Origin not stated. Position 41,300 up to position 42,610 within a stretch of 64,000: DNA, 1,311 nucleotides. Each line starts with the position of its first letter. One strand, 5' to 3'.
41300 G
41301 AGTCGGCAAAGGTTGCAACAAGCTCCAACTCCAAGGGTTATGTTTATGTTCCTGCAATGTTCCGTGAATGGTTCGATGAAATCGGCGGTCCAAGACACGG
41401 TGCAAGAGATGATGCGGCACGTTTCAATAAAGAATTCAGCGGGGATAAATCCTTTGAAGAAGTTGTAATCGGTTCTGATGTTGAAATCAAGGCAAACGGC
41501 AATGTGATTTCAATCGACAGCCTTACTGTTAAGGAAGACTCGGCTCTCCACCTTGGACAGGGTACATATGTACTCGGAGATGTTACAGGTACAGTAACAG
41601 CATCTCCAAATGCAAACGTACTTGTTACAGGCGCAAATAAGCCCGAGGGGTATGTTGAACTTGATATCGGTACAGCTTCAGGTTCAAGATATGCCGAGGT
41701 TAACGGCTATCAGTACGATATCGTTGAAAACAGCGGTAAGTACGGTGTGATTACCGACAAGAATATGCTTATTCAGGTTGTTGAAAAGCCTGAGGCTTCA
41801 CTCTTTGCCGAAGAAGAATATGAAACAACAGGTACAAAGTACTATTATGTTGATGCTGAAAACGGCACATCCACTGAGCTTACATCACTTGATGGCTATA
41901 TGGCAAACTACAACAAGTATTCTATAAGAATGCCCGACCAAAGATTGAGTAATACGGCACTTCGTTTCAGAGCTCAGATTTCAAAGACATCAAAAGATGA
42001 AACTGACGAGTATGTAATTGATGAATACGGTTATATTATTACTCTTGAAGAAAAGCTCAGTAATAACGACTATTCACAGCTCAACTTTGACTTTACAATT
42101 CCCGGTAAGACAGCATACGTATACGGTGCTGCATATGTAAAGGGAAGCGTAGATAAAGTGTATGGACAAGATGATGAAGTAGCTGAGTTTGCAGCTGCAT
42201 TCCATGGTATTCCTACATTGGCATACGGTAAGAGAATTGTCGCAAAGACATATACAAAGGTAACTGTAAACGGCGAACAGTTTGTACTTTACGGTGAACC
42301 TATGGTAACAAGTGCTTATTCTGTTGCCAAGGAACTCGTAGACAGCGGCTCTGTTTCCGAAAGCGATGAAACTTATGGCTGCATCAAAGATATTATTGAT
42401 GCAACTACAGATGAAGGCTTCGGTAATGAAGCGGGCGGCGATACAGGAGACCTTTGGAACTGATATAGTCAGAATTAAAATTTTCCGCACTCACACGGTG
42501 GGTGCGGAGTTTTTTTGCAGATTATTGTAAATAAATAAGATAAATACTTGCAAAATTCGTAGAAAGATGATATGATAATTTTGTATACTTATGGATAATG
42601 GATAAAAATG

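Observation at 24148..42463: Co-oriented array of giant mosaic secreted proteins built by domain shuffling from one shared kit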

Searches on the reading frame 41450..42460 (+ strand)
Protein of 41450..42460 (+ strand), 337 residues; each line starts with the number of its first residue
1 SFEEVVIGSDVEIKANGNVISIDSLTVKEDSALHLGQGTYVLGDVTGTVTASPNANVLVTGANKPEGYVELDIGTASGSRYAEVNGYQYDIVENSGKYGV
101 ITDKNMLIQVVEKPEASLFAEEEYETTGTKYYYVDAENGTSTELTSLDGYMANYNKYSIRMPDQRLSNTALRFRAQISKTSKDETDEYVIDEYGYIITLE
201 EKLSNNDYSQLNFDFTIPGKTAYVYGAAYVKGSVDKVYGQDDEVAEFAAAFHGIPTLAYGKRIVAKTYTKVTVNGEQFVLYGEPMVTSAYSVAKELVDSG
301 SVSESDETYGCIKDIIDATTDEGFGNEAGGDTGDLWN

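Call 18: find_homologous_proteins(query=window:41450-42460:+, max_evalue=0.001)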
Query seq(337 aa) (337 aa): 8 proteins with E <= 0.001 among 3228 candidates.
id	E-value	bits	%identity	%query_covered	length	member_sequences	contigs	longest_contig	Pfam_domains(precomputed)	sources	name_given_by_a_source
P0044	3.8e-55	206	46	85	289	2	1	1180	-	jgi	-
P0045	4.1e-36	143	38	82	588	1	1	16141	PF09479.17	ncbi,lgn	-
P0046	4.7e-34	136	41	71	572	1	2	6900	PF13306.13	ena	-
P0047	2.1e-33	134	38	73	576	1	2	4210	PF13306.13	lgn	-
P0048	1.9e-32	131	39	75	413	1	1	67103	PF13472.13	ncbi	-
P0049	7.1e-31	126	38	68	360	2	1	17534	PF13306.13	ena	-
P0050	1.2e-25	109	36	64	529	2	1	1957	PF13306.13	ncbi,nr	ncbi:MAG: leucine-rich repeat domain-containing protein, partial [Clostridia bacterium]|nr:leucine-r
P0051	1.3e-23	102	33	81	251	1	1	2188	-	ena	-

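Call 26: search_solved_structures(query=A1, max_evalue=10)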
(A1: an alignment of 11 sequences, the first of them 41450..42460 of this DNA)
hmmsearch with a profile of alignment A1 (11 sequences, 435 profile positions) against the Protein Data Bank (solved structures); distinct sequences matched with E-value up to 10: 12.
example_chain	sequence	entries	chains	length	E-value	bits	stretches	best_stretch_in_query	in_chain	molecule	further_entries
4gt6_A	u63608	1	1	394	2e-27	99.6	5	78-136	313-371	Cell surface protein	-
4fs7_A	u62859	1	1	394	9.2e-24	87.5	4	56-131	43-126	Uncharacterized protein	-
4h09_A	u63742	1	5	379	3.1e-12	49.5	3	78-135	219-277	Hypothetical leucine rich repeat protein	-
6mlx_A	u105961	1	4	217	3.4e-07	32.9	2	87-141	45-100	Leucine-rich repeat protein TpLRR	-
4cp6_A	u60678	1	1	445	1.4e-05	27.5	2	64-151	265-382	CHOLINE BINDING PROTEIN PCPA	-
4oju_A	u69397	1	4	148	0.00028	23.3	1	56-140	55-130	hypothetical leucine rich repeat protein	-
4fd0_A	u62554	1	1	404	0.00032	23.1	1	49-110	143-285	Leucine rich hypothetical protein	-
4fdw_A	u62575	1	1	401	0.0013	21.1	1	48-128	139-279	leucine rich hypothetical protein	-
5gvu_A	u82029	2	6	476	0.49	12.6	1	190-246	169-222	NS3 helicase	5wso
4cbg_A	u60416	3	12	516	0.84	11.8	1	189-246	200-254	SERINE PROTEASE NS3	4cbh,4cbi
4cbm_A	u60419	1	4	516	0.84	11.8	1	189-246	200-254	SERINE PROTEASE NS3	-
4cbl_A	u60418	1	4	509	0.88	11.8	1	189-246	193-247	SERINE PROTEASE NS3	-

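Call 29: predict_structure(alignment_id=A1)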
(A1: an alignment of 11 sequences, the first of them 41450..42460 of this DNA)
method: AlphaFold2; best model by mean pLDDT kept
length: 337 residues; sequences in the alignment: 11
mean_pLDDT: 75.2   pTM: 0.74
mean pLDDT of the five models: 75.2, 73.7, 73.6, 72.6, 68.1
residues with pLDDT >= 90: 82; 70-90: 163; 50-70: 53; < 50: 39
segments of 3 or more residues with pLDDT < 50: 117-122, 152-156, 160-167, 209-211, 323-337
pLDDT, mean of each block of 10 residues (from residue 1): 94 86 95 91 95 89 93 84 77 83 92 62 62 93 79 50 49 73 81 78 55 54 62 69 73 74 80 88 77 79 75 76 42 33
secondary structure, 60 per line:
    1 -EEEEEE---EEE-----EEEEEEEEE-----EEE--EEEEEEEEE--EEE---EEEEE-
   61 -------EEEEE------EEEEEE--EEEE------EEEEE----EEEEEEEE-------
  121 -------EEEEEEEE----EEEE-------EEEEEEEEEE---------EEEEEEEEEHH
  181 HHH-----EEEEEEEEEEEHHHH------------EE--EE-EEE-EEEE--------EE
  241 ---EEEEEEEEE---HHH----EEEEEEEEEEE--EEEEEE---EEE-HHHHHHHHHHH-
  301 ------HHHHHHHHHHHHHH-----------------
elements in order: E2-7 E11-13 E19-27 E33-35 E38-46 E49-51 E55-59 E68-72 E79-84 E87-90 E97-101 E106-113 E128-135 E140-143 E151-160 E170-178 H179-183 E189-199 H200-203 E223-225 E227-230 E244-252 E263-273 E276-281 E285-287 H289-299 H307-320

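Call 35: fold_search(model_id=the predicted structure, library=pdb)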
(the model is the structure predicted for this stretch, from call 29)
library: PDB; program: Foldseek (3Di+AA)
matches with E <= 10: 1453; with E <= 0.001: 12
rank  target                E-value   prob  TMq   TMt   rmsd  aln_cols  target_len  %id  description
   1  7d5v_A                2.3e-04  0.60  0.19  0.13  16.6       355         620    9  Structure of the C646A mutant of peptidylarginine deiminase type III (PAD3) (released 2021-06-02)
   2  7d5r_B                2.4e-04  0.57  0.19  0.12  15.9       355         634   10  Structure of the Ca2+-bound C646A mutant of peptidylarginine deiminase type III (PAD3) (released 2021-06-02)
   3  4fxt_F                2.7e-04  0.99  0.22  0.33  14.3       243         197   12  Crystal structure of a DUF3823 family protein (BACOVA_02663) from Bacteroides ovatus ATCC 8483 at 2.77 A resolution (released 2012-07-25)
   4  7xad_H                5.0e-04  0.80  0.16  0.25  16.2       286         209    8  Crystal strucutre of PD-L1 and DBL2_02 designed protein binder (released 2023-04-12)
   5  5xj4_A                6.3e-04  0.80  0.18  0.27  18.0       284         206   10  Complex structure of durvalumab-scFv/PD-L1 (released 2018-04-25)
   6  5jdr_B                6.7e-04  0.82  0.17  0.26  15.7       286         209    8  Structure of PD-L1 (released 2017-04-12)
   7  6kn9_A                6.7e-04  0.54  0.14  0.17  19.5       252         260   11  Crystal structure of human interleukin 18 receptor beta extracellular domain in complex with an antagonistic scFv (released 2020-02-12)
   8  6ce1                  7.5e-04  0.69  0.23  0.15  15.0       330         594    9  Crystal structure of Peptidyl Arginine Deiminase Type III (PADI3) (released 2019-02-13)
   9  6kn9_C                7.5e-04  0.54  0.13  0.16  19.0       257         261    8  Crystal structure of human interleukin 18 receptor beta extracellular domain in complex with an antagonistic scFv (released 2020-02-12)
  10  4z18_B                8.4e-04  0.82  0.17  0.26  15.7       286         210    7  CRYSTAL STRUCTURE OF HUMAN PD-L1 (released 2015-04-15)
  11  3fn3_B                8.9e-04  0.89  0.19  0.29  15.3       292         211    7  Dimeric Structure of PD-L1 (released 2009-12-29)
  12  4n2g                  9.5e-04  0.35  0.18  0.11  19.1       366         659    9  Crystal structure of Protein Arginine Deiminase 2 (D169A, 10 mM Ca2+) (released 2015-02-04)
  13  7d4y_B                1.3e-03  0.38  0.19  0.13  16.1       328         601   10  Structure of human wild-type peptidylarginine deiminase type III (PAD3) (released 2021-06-02)
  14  7d4y_A                1.4e-03  0.23  0.16  0.11  17.4       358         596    9  Structure of human wild-type peptidylarginine deiminase type III (PAD3) (released 2021-06-02)
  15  2aew_B                1.5e-03  0.94  0.22  0.36  13.7       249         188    5  A model for growth hormone receptor activation based on subunit rotation within a receptor dimer (released 2005-11-01)
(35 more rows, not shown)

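Call 38: search_protein_families(library=pfam, proteins=[P0045, P0046, P0047, P0048, P0049], max_evalue=0.01)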
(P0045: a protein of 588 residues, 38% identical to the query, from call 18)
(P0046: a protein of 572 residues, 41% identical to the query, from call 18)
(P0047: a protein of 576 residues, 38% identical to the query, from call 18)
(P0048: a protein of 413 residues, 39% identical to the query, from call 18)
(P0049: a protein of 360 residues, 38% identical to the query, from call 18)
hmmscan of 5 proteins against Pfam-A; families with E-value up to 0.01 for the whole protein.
P0045 (588 aa): 1 family
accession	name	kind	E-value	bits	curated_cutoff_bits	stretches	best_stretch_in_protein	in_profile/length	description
PF09479.16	Flg_new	-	2e-17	63.5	27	2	182-250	1-64/65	Listeria-Bacteroides repeat domain (List_Bact_rpt)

P0046 (572 aa): 1 family
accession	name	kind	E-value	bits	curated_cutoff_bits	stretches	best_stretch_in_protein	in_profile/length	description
PF13306.12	LRR_5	-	4.1e-21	75.6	27.7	1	170-243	13-86/127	BspA type Leucine rich repeat region (6 copies)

P0047 (576 aa): 2 families
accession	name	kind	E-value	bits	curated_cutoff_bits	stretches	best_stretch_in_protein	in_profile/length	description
PF13306.12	LRR_5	-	7.5e-20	71.5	27.7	1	173-246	12-85/127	BspA type Leucine rich repeat region (6 copies)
PF13855.12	LRR_8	-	0.00024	21.2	27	1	181-225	11-56/61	Leucine rich repeat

P0048 (413 aa): 2 families
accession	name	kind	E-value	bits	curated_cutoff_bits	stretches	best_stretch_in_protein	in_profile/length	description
PF13472.12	Lipase_GDSL_2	-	4e-07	31.2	32.9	1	5-126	61-176/178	GDSL-like Lipase/Acylhydrolase family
PF00657.28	Lipase_GDSL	-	0.0012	19.5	23.6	1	7-133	76-208/208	GDSL-like Lipase/Acylhydrolase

P0049 (360 aa): 3 families
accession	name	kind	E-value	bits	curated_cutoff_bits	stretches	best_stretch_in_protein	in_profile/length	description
PF13306.12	LRR_5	-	1.9e-23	83.2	27.7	1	2-87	23-106/127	BspA type Leucine rich repeat region (6 copies)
PF23491.1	bPH_8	-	0.0012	19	27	1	158-218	5-65/82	SunI-like bacterial PH domain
PF13855.12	LRR_8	-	0.0018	18.4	27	0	2-42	14-55/61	Leucine rich repeat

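Call 41: search_protein_representatives(alignment_id=A1)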
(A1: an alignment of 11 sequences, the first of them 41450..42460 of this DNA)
Query: 11 sequences, 435 profile positions. Proteins with E-value up to 0.001 (for the whole library): 237763; up to 1e-10: 134106; up to 1e-30: 30342. The best 150 are listed.
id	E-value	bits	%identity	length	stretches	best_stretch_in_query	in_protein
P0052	1.2e-273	924.2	-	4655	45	28-140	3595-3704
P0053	1.5e-267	904.0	-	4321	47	43-155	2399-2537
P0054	2.3e-250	847.5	-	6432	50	75-136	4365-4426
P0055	3.1e-236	800.9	-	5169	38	39-141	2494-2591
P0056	9.7e-214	726.7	-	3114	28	46-152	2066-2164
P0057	6.8e-208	707.5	-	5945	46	32-130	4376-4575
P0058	4.8e-204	694.8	-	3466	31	24-140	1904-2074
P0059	6.2e-201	684.5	-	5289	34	57-140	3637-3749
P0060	8.1e-195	664.4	-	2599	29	54-157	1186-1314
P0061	1.6e-191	653.5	-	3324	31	69-127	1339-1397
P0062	4.6e-189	645.4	-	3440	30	76-140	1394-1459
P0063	6.0e-189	645.0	-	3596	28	59-129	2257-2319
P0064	1.8e-188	643.5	-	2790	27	55-152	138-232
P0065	2.8e-188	642.8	-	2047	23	40-143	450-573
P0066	5.8e-188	641.8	-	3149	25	77-142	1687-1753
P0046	3.6e-166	570.0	-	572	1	3-434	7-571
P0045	3.6e-147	507.4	-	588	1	1-435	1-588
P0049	6.3e-144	496.7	-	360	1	56-434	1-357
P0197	1.0e-131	456.5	-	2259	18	38-128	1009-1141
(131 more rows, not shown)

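Call 45: find_homologous_proteins(query=A2, max_evalue=0.001)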
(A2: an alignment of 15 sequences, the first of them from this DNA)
Query A2 (15 sequences) (272 aa, profile of the alignment): 7 proteins with E <= 0.001 among 4538 candidates.
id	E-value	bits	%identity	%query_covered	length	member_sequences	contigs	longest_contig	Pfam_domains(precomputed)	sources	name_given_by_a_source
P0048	1.0e-98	348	42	80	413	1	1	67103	PF13472.13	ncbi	-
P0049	2.3e-98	347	38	84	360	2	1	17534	PF13306.13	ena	-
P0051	2.2e-90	320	33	96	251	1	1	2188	-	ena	-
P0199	1.7e-84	301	35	92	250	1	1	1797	-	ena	-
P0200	9.9e-26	109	98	37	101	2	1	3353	-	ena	-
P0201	4.7e-21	93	32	34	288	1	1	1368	-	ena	-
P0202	2.9e-4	38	27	30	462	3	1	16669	PF09479.17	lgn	-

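Call 81: search_protein_families(library=pfam, alignment_id=A2, max_evalue=1)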
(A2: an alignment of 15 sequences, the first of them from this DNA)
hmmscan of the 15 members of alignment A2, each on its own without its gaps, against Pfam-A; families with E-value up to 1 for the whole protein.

A. member 1, seq(272 aa): 0 families

B. families by the number of members that match (of 15 scanned): 14 families
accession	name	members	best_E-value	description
PF23491.1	bPH_8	1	0.00084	SunI-like bacterial PH domain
PF18426.6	Tli4_C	1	0.014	Tle cognate immunity protein 4 C-terminal domain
PF15980.10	ComGF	1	0.02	Putative Competence protein ComGF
PF24381.1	DUF7537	1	0.041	Family of unknown function (DUF7537)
PF16224.10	DUF4883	1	0.056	DOmain of unknown function (DUF4883)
PF21623.3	HK_sensor_dom_bact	1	0.081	Bacterial histidine kinase, sensor domain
PF20494.3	YfjS_YafY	1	0.087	Lipoprotein YfjS/YafY domain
PF16460.11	Phage_TTP_11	1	0.11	Phage tail tube, TTP, lambda-like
PF23134.2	TRIP4_3rd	1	0.12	TRIP4, third domain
PF21148.3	NSUN5_fdxn-like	1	0.15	NOL1/NOP2/Sun domain family member 5, ferredoxin-like domain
PF12888.12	Lipid_bd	1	0.2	Lipid-binding putative hydrolase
PF07137.17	VDE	1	0.21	VDE lipocalin domain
PF12515.13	CaATP_NAI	1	0.27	Ca2+-ATPase N terminal autoinhibitory domain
PF12971.12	NAGLU_N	1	0.72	Alpha-N-acetylglucosaminidase (NAGLU) N-terminal domain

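Call 95: find_encoding_contigs(protein=P0048, flank=10000, max_places=2)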
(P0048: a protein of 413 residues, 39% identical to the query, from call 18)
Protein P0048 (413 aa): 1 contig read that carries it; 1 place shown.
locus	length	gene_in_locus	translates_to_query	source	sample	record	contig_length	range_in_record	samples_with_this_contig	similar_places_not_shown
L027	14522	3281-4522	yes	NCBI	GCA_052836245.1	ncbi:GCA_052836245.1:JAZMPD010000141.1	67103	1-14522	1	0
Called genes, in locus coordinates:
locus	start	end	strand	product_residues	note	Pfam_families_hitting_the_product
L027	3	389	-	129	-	?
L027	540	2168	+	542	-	-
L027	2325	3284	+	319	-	-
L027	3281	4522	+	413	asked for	PF13472:Lipase_GDSL_2 (weak)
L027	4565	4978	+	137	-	-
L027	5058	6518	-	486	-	PF00860:Xan_ur_permease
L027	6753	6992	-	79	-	PF13083:KH_KhpA-B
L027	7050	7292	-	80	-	PF00886:Ribosomal_S16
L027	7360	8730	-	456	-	PF02881:SRP54_N, PF00448:SRP54, PF02978:SRP_SPB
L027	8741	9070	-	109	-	PF04297:UPF0122, PF04545:Sigma70_r4, PF08281:Sigma70_r4_2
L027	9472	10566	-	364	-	PF04230:PS_pyruv_trans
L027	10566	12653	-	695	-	PF18949:DUF5693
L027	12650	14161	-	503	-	PF01554:MatE (weak), PF03023:MurJ, PF01554:MatE (weak)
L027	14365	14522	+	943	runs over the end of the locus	PF09992:NAGPA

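Call 96: find_encoding_contigs(protein=P0049, flank=10000, max_places=2)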
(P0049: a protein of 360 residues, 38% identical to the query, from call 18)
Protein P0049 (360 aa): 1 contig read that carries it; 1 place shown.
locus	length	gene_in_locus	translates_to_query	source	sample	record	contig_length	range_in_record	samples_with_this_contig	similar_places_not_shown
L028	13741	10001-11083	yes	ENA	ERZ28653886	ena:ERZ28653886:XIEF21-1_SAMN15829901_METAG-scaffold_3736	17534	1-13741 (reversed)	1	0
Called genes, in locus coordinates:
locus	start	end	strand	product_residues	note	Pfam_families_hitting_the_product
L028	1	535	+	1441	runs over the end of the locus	?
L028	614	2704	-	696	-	PF12437:GSIII_N, PF00120:Gln-synt_C, PF18318:Gln-synt_C-ter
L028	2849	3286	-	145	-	-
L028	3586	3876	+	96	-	PF12844:HTH_19, PF01381:HTH_3, PF13412:HTH_24 (weak), PF13560:HTH_31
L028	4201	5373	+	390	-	PF05222:AlaDh_PNT_N, PF03446:NAD_binding_2 (faint), PF01262:AlaDh_PNT_C, PF02826:2-Hacid_dh_C (weak)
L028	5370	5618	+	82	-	-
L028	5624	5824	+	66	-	-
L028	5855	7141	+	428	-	PF02403:Seryl_tRNA_N, PF00587:tRNA-synt_2b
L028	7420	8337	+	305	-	PF02445:NadA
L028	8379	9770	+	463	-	-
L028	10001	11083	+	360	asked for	PF13306:LRR_5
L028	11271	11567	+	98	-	PF00829:Ribosomal_L21p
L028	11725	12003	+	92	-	PF01016:Ribosomal_L27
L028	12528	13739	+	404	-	?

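Call 107: search_dna_similar(query=window:41450-42460:+, collection=phages, mode=protein, max_evalue=0.001)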
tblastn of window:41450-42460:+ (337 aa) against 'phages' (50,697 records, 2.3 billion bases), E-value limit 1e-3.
No match.

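Call 109: fold_search(model_id=the predicted structure, library=viral)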
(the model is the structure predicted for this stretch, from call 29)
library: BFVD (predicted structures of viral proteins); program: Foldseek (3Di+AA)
matches with E <= 10: 795; with E <= 0.001: 8
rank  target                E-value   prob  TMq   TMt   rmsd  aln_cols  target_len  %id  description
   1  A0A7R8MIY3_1          1.6e-04  1.00  0.25  0.09  19.7       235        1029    8  (no name in the UniProt tables at hand)
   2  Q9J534                2.1e-04  0.72  0.15  0.19  15.4       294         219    7  ORF FPV199 V-type Ig domain [Fowlpox virus (strain NVSL)]
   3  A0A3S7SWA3            2.2e-04  0.92  0.16  0.16  17.7       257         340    8  (no name in the UniProt tables at hand)
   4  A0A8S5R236            3.0e-04  0.95  0.21  0.18  14.5       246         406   12  Uncharacterized protein [Siphoviridae sp. ct6d71]
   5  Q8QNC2                3.0e-04  0.57  0.17  0.07  19.1       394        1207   11  EsV-1-160 [Ectocarpus siliculosus virus 1 (isolate New Zealand/Kaikoura/1988)]
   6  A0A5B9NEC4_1          3.5e-04  1.00  0.25  0.09  20.7       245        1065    8  Tail fiber protein [Klebsiella phage KPN4]
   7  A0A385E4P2            5.2e-04  0.97  0.23  0.08  21.3       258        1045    9  Central straight fiber [Vibrio phage vB_VpS_PG07]
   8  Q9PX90                8.8e-04  0.75  0.18  0.21  18.3       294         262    8  Gp007L [Rabbit fibroma virus (strain Kasza)]
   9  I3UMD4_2              1.6e-03  0.69  0.20  0.10  20.3       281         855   15  Tail protein [Colwellia phage 9A]
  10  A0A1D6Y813            1.7e-03  0.54  0.17  0.20  15.1       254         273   10  (no name in the UniProt tables at hand)
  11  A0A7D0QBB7            2.0e-03  0.57  0.17  0.16  16.9       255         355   11  (no name in the UniProt tables at hand)
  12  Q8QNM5                2.0e-03  0.33  0.18  0.12  17.2       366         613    9  EsV-1-39 [Ectocarpus siliculosus virus 1 (isolate New Zealand/Kaikoura/1988)]
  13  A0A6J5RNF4            2.0e-03  0.16  0.13  0.07  19.6       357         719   13  Ig-like domain-containing protein [uncultured Caudovirales phage]
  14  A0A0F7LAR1            3.3e-03  0.38  0.15  0.20  17.3       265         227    8  Uncharacterized protein [uncultured marine virus]
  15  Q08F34                3.7e-03  0.75  0.17  0.25  17.5       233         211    8  Soluble interferon alpha/beta receptor OPG204 [Deerpox virus (strain W-1170-84)]
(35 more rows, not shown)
